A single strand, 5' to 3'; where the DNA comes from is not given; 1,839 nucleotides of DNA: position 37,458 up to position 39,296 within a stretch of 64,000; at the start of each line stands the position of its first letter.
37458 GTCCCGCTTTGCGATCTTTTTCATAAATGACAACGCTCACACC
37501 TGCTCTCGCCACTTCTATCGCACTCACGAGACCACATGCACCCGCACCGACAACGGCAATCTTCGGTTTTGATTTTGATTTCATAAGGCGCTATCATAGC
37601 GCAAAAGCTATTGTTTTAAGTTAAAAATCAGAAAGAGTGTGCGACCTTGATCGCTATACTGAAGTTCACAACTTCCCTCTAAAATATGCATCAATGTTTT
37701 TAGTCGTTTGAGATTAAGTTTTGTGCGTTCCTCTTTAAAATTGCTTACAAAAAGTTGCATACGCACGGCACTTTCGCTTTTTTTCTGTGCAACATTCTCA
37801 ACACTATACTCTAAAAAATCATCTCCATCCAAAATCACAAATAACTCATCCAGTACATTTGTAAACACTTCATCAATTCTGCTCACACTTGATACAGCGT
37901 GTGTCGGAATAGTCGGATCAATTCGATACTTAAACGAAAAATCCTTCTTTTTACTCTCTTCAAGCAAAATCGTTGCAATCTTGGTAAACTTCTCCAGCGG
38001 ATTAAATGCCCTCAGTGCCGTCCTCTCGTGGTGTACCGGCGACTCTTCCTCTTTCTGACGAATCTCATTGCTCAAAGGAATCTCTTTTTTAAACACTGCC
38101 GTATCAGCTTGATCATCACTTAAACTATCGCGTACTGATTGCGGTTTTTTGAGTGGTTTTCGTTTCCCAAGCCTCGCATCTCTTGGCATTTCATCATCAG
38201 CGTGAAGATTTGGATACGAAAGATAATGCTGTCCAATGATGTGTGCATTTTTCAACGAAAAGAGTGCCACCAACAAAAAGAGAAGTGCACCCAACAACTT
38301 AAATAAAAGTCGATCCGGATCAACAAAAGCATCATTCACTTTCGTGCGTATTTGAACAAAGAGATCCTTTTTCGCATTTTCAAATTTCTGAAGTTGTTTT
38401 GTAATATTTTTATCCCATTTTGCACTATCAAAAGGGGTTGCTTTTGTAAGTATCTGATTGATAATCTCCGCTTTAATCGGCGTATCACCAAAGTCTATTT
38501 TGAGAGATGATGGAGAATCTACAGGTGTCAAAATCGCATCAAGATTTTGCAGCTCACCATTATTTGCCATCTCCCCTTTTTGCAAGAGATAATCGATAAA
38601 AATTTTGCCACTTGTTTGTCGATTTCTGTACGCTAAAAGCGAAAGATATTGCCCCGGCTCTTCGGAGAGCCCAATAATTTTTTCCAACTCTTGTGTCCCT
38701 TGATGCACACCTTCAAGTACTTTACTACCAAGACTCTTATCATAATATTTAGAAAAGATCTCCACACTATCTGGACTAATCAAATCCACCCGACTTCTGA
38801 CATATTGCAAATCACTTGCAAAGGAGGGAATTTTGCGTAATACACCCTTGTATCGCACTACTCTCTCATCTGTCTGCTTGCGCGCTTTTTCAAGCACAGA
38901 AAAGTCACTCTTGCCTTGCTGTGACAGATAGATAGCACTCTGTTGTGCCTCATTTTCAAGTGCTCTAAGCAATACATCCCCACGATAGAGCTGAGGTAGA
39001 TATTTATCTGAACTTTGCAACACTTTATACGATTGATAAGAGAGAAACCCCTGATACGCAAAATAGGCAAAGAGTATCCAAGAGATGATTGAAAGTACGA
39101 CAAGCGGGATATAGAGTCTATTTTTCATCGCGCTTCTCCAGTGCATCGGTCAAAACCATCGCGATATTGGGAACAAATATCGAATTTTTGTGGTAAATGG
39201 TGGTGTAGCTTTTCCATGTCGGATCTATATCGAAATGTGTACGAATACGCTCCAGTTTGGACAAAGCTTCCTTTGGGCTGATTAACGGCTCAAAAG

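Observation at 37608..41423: Operon of free-standing NarX/PilJ-type and NIT-type periplasmic sensor domains with no canonical signalling output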

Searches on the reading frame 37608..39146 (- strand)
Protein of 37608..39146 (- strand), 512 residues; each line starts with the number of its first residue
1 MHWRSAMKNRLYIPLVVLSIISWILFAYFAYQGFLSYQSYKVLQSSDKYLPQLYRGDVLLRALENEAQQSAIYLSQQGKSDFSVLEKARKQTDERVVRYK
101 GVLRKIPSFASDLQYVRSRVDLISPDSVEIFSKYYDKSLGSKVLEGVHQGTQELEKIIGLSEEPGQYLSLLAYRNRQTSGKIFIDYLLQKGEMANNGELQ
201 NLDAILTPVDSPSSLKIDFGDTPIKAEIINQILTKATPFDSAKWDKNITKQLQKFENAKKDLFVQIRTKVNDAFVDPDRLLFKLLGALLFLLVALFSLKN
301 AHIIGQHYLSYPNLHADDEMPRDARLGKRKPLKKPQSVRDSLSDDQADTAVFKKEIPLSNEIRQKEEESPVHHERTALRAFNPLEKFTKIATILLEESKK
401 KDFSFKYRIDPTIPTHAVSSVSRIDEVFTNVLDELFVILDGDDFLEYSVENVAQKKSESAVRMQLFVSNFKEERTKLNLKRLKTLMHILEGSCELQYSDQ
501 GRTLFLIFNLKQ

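Call 3: search_protein_families(library=pfam, proteins=[window:37608-39146:-], max_evalue=1)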
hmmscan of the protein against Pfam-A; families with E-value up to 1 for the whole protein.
window:37608-39146:- (512 aa): 1 family
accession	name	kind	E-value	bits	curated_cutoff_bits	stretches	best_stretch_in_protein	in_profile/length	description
PF08376.15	NIT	-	0.00059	20.7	24.9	1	59-134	2-92/239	Nitrate and nitrite sensing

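Call 4: search_protein_families(library=ncbifam, proteins=[window:37608-39146:-], max_evalue=1)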
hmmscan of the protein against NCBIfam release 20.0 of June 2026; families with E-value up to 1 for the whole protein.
window:37608-39146:- (512 aa): 0 families

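Call 6: search_solved_structures(query=window:37608-39146:-, max_evalue=10, show_alignments=2)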
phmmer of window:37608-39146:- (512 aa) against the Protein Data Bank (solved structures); distinct sequences matched with E-value up to 10: 0.

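Call 8: find_homologous_proteins(query=window:37608-39146:-, max_evalue=0.001)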
Query window:37608-39146:- (512 aa): 2 proteins with E <= 0.001 among 8000 candidates.
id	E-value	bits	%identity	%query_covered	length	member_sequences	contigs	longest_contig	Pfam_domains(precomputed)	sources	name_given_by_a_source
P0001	0.0e+0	1093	99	99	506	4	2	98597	-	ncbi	-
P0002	3.1e-249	846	76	99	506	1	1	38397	-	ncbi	-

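Call 9: find_encoding_contigs(protein=P0002, flank=10000, max_places=4)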
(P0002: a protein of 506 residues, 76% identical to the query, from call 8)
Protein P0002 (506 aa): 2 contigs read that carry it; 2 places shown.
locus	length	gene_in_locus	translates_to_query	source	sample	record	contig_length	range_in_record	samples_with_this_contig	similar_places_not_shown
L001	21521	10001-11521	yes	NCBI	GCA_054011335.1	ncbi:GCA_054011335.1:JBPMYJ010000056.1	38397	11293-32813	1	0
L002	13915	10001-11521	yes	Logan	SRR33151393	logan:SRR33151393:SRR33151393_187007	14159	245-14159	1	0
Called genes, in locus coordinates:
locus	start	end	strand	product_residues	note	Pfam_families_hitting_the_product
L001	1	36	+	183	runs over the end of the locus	PF03831:YjdM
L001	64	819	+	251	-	PF00194:Carb_anhydrase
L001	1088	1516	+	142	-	PF00572:Ribosomal_L13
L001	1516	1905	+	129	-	PF00380:Ribosomal_S9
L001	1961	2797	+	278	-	PF04403:PqiA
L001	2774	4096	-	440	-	PF01816:LRV (faint), PF25591:LRV_2 (faint)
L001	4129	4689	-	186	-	PF03886:ABC_trans_aux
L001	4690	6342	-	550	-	PF02470:MlaD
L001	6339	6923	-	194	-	PF04403:PqiA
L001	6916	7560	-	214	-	PF04403:PqiA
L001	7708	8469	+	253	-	PF13675:PilJ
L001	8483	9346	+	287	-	PF13675:PilJ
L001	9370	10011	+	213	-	-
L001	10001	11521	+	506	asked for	-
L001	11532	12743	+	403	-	PF00890:FAD_binding_2 (faint), PF01266:DAO (faint), PF03486:HI0933_like, PF07992:Pyr_redox_2, PF13450:NAD_binding_8 (faint), PF13738:Pyr_redox_3 (faint), PF22780:HI0933_like_1st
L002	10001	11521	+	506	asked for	-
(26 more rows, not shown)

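Call 10: find_encoding_contigs(protein=P0001, flank=10000, max_places=4)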
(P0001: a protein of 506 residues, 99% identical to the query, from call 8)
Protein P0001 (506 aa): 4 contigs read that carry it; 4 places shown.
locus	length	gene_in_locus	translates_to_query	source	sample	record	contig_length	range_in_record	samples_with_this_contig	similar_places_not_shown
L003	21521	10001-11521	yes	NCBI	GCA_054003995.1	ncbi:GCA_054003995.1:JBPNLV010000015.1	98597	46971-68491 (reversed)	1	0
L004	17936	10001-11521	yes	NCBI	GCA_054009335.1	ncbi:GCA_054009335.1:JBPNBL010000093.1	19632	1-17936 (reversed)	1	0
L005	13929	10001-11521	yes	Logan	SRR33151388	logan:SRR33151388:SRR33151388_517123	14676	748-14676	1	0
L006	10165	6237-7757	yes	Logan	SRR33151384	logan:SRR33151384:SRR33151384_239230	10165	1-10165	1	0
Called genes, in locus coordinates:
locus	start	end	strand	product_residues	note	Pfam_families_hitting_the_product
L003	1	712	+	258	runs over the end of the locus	PF00194:Carb_anhydrase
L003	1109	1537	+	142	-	PF00572:Ribosomal_L13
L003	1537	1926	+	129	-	PF00380:Ribosomal_S9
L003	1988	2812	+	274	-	PF04403:PqiA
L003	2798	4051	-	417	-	PF01816:LRV (faint), PF25591:LRV_2 (weak)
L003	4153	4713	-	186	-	PF03886:ABC_trans_aux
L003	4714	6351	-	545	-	PF02470:MlaD, PF28544:Helical_needle (faint)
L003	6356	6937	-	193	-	PF04403:PqiA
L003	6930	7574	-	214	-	PF04403:PqiA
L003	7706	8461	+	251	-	PF13675:PilJ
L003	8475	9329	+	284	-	PF18165:pP_pnuc_1 (faint), PF13675:PilJ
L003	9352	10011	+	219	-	-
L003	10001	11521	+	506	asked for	-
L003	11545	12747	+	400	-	PF00890:FAD_binding_2 (weak), PF01134:GIDA (faint), PF01266:DAO (faint), PF03486:HI0933_like, PF07992:Pyr_redox_2, PF13450:NAD_binding_8 (weak), PF13738:Pyr_redox_3 (faint), PF22780:HI0933_like_1st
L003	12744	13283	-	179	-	PF09624:DUF2393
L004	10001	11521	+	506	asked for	-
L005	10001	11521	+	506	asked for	-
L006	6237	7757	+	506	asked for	-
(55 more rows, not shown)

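Call 21: search_protein_representatives(alignment_id=A1)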
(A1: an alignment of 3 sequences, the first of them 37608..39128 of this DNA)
Query: 3 sequences, 506 profile positions. Proteins with E-value up to 0.001 (for the whole library): 59; up to 1e-10: 28; up to 1e-30: 11. The best 59 are listed.
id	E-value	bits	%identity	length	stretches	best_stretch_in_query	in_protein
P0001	0.0e+00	1134.0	-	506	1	1-506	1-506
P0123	5.3e-80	286.0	-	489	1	1-506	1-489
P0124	3.4e-74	266.8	-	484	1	14-506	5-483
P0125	4.7e-73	263.1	-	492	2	1-294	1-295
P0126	9.3e-60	219.2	-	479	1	1-505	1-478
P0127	1.7e-58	215.0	-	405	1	1-413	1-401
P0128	1.6e-52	195.4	-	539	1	1-472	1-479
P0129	2.7e-51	191.3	-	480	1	1-505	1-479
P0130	1.1e-47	179.4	-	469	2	1-293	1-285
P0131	2.4e-42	161.8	-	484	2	12-293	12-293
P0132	5.4e-31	124.3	-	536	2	11-297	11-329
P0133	5.7e-30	121.0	-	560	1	9-475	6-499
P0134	2.9e-28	115.3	-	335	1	10-298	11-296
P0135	1.4e-27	113.0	-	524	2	11-209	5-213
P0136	8.1e-27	110.6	-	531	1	5-459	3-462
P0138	4.2e-25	104.9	-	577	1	6-459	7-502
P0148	5.7e-18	81.4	-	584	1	1-475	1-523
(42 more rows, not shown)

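Call 22: predict_structure(alignment_id=A1)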
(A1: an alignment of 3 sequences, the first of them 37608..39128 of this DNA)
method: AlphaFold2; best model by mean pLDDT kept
length: 506 residues; sequences in the alignment: 3
mean_pLDDT: 34.5   pTM: 0.21
mean pLDDT of the five models: 34.5, 34.4, 32.9, 32.0, 30.6
residues with pLDDT >= 90: 0; 70-90: 0; 50-70: 42; < 50: 464
segments of 3 or more residues with pLDDT < 50: 1-421, 432-454, 468-471, 486-488, 492-497
pLDDT, mean of each block of 10 residues (from residue 1): 33 37 30 27 30 34 35 35 35 34 33 28 30 31 34 34 31 32 33 31 28 29 30 35 36 35 34 38 36 28 26 29 30 25 26 32 32 30 33 29 25 32 51 45 46 49 51 53 51 47 52
secondary structure, 60 per line:
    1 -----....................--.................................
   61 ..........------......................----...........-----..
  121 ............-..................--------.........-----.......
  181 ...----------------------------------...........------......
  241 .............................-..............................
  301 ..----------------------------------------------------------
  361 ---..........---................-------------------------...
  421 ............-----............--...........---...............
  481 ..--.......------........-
elements in order: H6-25 H28-70 H77-98 H103-113 H119-132 H134-151 H160-168 H174-183 H218-228 H235-269 H271-302 H364-373 H377-392 H418-432 E438-449 E452-462 H466-482 E485-491 E498-505

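Call 27: find_related_loci(query=A3, collection=genome_contigs, flank=8000)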
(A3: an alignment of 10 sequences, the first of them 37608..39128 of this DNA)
Query A3 (506 aa) in genome_contigs; peptide patterns used: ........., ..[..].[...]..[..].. (x = any residue, [..] = any of these).
43 stretches matched a pattern; 6 encode a relative of the query (tblastn E <= 1e-3); 6 distinct loci.
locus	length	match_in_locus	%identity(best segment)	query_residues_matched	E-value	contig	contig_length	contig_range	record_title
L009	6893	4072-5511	27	1-470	1e-51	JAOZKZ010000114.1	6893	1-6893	MAG: Campylobacterales bacterium isolate GMC10.concoct.254_sub NODE_13303_length_6893_cov_12.396900, whole genome shotgu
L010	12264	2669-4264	27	2-501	7e-51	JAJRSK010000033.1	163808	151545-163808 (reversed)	MAG: Campylobacterales bacterium isolate Dive100_bin4.86 k141_646885, whole genome shotgun sequence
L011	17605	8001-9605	25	19-506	1e-30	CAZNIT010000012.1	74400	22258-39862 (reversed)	MAG TPA_asm: uncultured Sulfurospirillum sp. isolate binchicken_co219_340 genome assembly, contig: k141_1229897, whole g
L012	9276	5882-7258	23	17-451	2e-28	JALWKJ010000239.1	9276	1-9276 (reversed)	MAG: Campylobacterales bacterium isolate M17_metabat1_scaf2bin.163 M17_NODE_8559_length_9276_cov_1.882719, whole genome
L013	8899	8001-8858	26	21-278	4e-26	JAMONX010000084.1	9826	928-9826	MAG: Campylobacterales bacterium isolate 4281-140_metabat2_scaf2bin.081 4281-140_scaffold_3309_c1, whole genome shotgun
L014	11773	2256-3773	22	1-459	5e-23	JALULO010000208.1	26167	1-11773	MAG: Campylobacterales bacterium isolate S145_maxbin2_scaf2bin.041_VB S145_NODE_454_length_26167_cov_7.194316, whole gen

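Call 30: search_protein_families(library=pfam, proteins=[L009:4072-5700:+, L010:2651-4288:+, L011:7932-9617:+, L012:5831-7513:+, L014:2256-4010:+, P0123, P0138, P0148], max_evalue=0.1)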
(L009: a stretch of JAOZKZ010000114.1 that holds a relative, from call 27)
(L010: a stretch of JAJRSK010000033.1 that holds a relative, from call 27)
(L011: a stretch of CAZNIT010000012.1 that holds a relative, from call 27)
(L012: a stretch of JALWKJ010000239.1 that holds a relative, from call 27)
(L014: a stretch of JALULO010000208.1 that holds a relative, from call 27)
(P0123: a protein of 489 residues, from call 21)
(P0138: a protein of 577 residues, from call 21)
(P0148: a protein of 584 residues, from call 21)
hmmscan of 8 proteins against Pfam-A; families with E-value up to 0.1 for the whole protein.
L009:4072-5700:+ (542 aa): 3 families
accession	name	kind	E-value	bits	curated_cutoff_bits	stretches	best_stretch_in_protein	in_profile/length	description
PF08376.15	NIT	-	9.9e-10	39.6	24.9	1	58-269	9-239/239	Nitrate and nitrite sensing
PF02518.31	HATPase_c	-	0.011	16.6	26.4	1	421-540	1-110/111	Histidine kinase-, DNA gyrase B-, and HSP90-like ATPase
PF11337.13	DUF3139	-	0.037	15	27.3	1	4-57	5-58/83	Protein of unknown function (DUF3139)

L010:2651-4288:+ (545 aa): 4 families
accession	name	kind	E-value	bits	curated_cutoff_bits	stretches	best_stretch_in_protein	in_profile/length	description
PF08376.15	NIT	-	2.5e-06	28.5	24.9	1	58-271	6-238/239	Nitrate and nitrite sensing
PF21096.2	RecA_C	-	0.042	14.4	27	0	28-61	18-51/57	RecA C-terminal domain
PF14469.11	AKAP28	-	0.06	13.6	22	0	372-420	9-57/121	28 kDa A-kinase anchor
PF14264.12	Glucos_trans_II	-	0.069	12.7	30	0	236-311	197-271/317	Glucosyl transferase GtrII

L011:7932-9617:+ (561 aa): 3 families
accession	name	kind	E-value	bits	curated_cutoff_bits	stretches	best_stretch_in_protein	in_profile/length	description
PF08376.15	NIT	-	1.7e-06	29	24.9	1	55-279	2-229/239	Nitrate and nitrite sensing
PF02518.31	HATPase_c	-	0.00013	22.8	26.4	1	439-557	1-110/111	Histidine kinase-, DNA gyrase B-, and HSP90-like ATPase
PF14880.11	COX14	-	0.0055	16.9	25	1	8-37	15-44/59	Cytochrome oxidase c assembly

L012:5831-7513:+ (560 aa): 4 families
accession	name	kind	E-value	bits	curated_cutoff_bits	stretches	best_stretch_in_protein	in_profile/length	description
PF08376.15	NIT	-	6.9e-08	33.6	24.9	1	55-277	3-228/239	Nitrate and nitrite sensing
PF02518.31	HATPase_c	-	1.4e-05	26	26.4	1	438-553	1-107/111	Histidine kinase-, DNA gyrase B-, and HSP90-like ATPase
PF23906.1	DUF7248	-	0.057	13.9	27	1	8-31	18-41/58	Family of unknown function (DUF7248)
PF06050.19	HGD-D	-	0.077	13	28.4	0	86-187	68-163/342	2-hydroxyglutaryl-CoA dehydratase, D-component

L014:2256-4010:+ (584 aa): 3 families
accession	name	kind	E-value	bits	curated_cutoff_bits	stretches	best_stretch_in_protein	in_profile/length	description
PF08376.15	NIT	-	3.2e-08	34.7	24.9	1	54-196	2-146/239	Nitrate and nitrite sensing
PF02518.31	HATPase_c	-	6.1e-08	33.5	26.4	1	460-578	1-110/111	Histidine kinase-, DNA gyrase B-, and HSP90-like ATPase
PF18437.6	Nup54_C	-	0.047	14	26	0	90-100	7-17/39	Nup54 C-terminal interacting domain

P0123 (489 aa): 2 families
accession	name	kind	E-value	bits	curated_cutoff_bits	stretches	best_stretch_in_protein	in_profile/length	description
PF08376.15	NIT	-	0.00028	21.8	24.9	1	53-134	2-98/239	Nitrate and nitrite sensing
PF11868.13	DUF3388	-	0.036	13.9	25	1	85-134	9-58/190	Protein of unknown function (DUF3388)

P0138 (577 aa): 4 families
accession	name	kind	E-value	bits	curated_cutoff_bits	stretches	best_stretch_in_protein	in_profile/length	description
PF08376.15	NIT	-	1.2e-14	55.7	24.9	1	54-286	2-234/239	Nitrate and nitrite sensing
PF02518.31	HATPase_c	-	1.2e-07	32.6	26.4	1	456-570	1-110/111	Histidine kinase-, DNA gyrase B-, and HSP90-like ATPase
PF06678.16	DUF1179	-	0.0086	16.5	25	1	305-389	3-93/107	Protein of unknown function (DUF1179)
PF11337.13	DUF3139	-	0.019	16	27.3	1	7-59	5-57/83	Protein of unknown function (DUF3139)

P0148 (584 aa): 3 families
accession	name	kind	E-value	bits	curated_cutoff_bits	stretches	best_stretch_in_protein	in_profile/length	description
PF08376.15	NIT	-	3.2e-08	34.7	24.9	1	54-196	2-146/239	Nitrate and nitrite sensing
PF02518.31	HATPase_c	-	6.1e-08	33.5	26.4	1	460-578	1-110/111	Histidine kinase-, DNA gyrase B-, and HSP90-like ATPase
PF18437.6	Nup54_C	-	0.047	14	26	0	90-100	7-17/39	Nup54 C-terminal interacting domain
